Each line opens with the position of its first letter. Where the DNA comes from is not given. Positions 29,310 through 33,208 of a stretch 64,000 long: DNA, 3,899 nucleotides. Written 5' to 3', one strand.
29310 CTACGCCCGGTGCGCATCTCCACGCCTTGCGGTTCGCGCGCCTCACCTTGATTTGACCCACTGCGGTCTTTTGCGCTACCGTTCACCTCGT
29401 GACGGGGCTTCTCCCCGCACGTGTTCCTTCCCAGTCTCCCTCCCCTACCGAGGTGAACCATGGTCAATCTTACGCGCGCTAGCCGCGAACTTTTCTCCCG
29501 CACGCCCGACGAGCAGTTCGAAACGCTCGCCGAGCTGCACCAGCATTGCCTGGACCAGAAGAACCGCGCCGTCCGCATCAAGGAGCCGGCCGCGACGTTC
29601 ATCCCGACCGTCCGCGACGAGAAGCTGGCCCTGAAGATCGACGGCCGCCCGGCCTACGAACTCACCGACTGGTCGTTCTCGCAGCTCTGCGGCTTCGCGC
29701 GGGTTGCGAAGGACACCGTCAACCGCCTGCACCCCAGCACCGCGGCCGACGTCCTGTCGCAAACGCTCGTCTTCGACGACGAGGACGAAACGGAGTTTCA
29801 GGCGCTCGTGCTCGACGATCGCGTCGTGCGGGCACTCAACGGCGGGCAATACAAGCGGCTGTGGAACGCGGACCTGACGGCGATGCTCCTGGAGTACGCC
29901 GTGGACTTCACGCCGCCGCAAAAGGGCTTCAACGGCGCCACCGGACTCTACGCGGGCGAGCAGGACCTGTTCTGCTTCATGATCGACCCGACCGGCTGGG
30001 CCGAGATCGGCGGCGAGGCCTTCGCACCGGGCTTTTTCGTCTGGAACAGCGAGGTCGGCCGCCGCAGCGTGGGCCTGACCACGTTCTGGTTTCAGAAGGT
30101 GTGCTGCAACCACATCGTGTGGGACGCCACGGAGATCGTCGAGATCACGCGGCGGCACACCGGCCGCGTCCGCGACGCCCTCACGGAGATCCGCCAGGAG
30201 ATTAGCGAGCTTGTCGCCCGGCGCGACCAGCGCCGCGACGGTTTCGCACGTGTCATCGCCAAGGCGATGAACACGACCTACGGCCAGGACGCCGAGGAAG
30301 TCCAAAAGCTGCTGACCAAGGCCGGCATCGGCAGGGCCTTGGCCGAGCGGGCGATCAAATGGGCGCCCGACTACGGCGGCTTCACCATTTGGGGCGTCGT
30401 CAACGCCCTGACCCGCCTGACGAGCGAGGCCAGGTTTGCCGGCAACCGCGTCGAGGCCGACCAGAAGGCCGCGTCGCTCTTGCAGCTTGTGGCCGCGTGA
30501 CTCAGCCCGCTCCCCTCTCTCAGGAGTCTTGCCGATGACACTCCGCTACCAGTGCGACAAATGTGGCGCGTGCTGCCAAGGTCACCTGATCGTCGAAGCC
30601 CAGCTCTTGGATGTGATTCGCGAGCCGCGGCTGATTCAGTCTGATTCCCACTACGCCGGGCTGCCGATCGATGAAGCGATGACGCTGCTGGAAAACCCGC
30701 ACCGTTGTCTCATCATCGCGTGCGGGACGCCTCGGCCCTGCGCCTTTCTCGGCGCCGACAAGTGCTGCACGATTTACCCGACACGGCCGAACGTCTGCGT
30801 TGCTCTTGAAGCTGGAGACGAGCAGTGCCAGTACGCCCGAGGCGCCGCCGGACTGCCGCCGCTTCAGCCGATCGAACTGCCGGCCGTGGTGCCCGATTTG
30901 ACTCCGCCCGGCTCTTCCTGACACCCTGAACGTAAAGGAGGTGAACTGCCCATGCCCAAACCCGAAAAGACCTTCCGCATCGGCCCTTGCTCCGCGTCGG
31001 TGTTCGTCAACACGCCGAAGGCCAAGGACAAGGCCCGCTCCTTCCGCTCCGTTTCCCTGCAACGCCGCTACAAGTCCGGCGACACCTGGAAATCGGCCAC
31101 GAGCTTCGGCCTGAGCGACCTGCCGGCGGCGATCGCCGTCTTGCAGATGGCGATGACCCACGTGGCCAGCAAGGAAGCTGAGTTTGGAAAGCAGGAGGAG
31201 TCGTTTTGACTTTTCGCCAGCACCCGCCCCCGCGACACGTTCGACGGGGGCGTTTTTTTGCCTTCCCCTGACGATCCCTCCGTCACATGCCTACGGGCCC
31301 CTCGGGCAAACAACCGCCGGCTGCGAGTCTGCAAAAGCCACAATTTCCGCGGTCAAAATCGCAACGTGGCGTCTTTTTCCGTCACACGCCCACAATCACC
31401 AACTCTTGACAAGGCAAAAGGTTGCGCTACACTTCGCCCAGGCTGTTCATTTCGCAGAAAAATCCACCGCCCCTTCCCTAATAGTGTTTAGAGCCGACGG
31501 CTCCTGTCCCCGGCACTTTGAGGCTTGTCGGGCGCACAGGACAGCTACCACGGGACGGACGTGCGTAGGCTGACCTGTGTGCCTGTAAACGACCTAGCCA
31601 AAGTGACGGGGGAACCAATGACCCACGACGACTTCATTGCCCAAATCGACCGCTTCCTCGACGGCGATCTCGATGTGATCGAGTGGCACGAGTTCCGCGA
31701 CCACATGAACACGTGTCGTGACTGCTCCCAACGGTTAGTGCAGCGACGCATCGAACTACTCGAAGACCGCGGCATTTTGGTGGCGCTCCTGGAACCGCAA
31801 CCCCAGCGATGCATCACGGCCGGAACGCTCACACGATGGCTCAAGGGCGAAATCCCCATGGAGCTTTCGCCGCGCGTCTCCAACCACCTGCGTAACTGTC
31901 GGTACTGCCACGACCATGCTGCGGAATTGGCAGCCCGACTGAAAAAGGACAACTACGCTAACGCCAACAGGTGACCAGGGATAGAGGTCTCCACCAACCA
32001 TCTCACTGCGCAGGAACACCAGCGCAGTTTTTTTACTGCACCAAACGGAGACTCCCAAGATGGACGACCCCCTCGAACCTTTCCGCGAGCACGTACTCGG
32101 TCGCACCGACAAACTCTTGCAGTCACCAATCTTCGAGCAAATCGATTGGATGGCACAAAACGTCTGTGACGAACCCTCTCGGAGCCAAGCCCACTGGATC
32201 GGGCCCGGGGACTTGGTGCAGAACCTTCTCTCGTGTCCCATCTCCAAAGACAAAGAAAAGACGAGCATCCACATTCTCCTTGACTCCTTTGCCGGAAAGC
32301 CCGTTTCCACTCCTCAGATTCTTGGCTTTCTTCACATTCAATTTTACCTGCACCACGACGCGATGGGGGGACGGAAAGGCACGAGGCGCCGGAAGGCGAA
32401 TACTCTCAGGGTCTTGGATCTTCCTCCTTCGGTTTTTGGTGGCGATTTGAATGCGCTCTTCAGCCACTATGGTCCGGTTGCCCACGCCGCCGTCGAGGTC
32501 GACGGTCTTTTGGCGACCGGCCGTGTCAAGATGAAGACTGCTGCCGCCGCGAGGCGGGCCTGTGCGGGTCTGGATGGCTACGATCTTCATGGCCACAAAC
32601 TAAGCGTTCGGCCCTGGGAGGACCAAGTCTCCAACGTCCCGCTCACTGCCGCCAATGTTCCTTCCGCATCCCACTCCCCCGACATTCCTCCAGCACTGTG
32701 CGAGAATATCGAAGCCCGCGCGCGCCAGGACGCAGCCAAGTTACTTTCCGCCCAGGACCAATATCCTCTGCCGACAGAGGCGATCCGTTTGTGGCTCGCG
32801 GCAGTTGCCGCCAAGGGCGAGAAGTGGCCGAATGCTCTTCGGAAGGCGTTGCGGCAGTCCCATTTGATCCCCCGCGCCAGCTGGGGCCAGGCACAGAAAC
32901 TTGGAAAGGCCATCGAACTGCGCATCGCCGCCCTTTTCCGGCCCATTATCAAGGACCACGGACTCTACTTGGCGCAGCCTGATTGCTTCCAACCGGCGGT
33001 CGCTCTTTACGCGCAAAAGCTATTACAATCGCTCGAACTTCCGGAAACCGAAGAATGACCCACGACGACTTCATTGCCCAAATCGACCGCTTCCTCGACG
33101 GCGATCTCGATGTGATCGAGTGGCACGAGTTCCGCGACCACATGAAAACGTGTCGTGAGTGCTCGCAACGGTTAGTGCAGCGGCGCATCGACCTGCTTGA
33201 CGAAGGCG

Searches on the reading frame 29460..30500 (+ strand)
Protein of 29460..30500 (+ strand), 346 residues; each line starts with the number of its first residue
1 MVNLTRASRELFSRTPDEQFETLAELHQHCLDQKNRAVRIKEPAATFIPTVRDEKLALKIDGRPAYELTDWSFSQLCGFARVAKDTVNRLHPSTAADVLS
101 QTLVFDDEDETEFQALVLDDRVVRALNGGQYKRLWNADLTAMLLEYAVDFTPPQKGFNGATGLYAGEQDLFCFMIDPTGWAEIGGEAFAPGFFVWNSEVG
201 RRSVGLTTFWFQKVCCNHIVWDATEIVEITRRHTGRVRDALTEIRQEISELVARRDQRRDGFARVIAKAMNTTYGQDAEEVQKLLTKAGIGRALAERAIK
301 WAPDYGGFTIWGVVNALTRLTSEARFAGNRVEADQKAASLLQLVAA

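Call 10: search_protein_families(library=pfam, proteins=[window:29460-30500:+], max_evalue=0.01)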
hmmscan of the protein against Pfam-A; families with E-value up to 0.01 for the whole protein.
window:29460-30500:+ (346 aa): 2 families
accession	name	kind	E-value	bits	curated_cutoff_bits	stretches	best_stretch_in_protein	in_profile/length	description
PF06067.16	DUF932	-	1.1e-05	25.8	23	1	181-325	54-210/227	Domain of unknown function (DUF932)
PF22564.2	HAAS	-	0.0032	18.2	27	0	4-39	3-38/55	HAAS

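Call 102: search_protein_families(library=padloc, proteins=[window:29460-30500:+], max_evalue=0.00001)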
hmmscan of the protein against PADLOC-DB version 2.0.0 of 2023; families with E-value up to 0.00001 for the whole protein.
window:29460-30500:+ (346 aa): 0 families

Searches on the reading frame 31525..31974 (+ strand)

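Call 13: search_protein_families(library=pfam, proteins=[window:31525-31974:+], max_evalue=0.01)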
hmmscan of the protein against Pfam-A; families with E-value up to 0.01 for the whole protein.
window:31525-31974:+ (149 aa): 1 family
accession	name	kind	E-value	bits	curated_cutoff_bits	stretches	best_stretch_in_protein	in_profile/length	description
PF13490.11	zf-HC2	-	9.9e-07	29.2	22.2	1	36-67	3-34/35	Putative zinc-finger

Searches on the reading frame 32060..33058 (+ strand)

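Call 10: search_protein_families(library=pfam, proteins=[window:32060-33058:+], max_evalue=0.01)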
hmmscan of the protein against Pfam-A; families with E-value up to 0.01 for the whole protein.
window:32060-33058:+ (332 aa): 1 family
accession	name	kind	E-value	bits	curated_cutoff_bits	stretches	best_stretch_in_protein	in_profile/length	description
PF00076.28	RRM_1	-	8.4e-06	26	20.7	1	118-181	3-69/70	RNA recognition motif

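Call 102: search_protein_families(library=padloc, proteins=[window:32060-33058:+], max_evalue=0.00001)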
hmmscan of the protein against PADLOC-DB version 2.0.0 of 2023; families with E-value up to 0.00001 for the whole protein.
window:32060-33058:+ (332 aa): 0 families
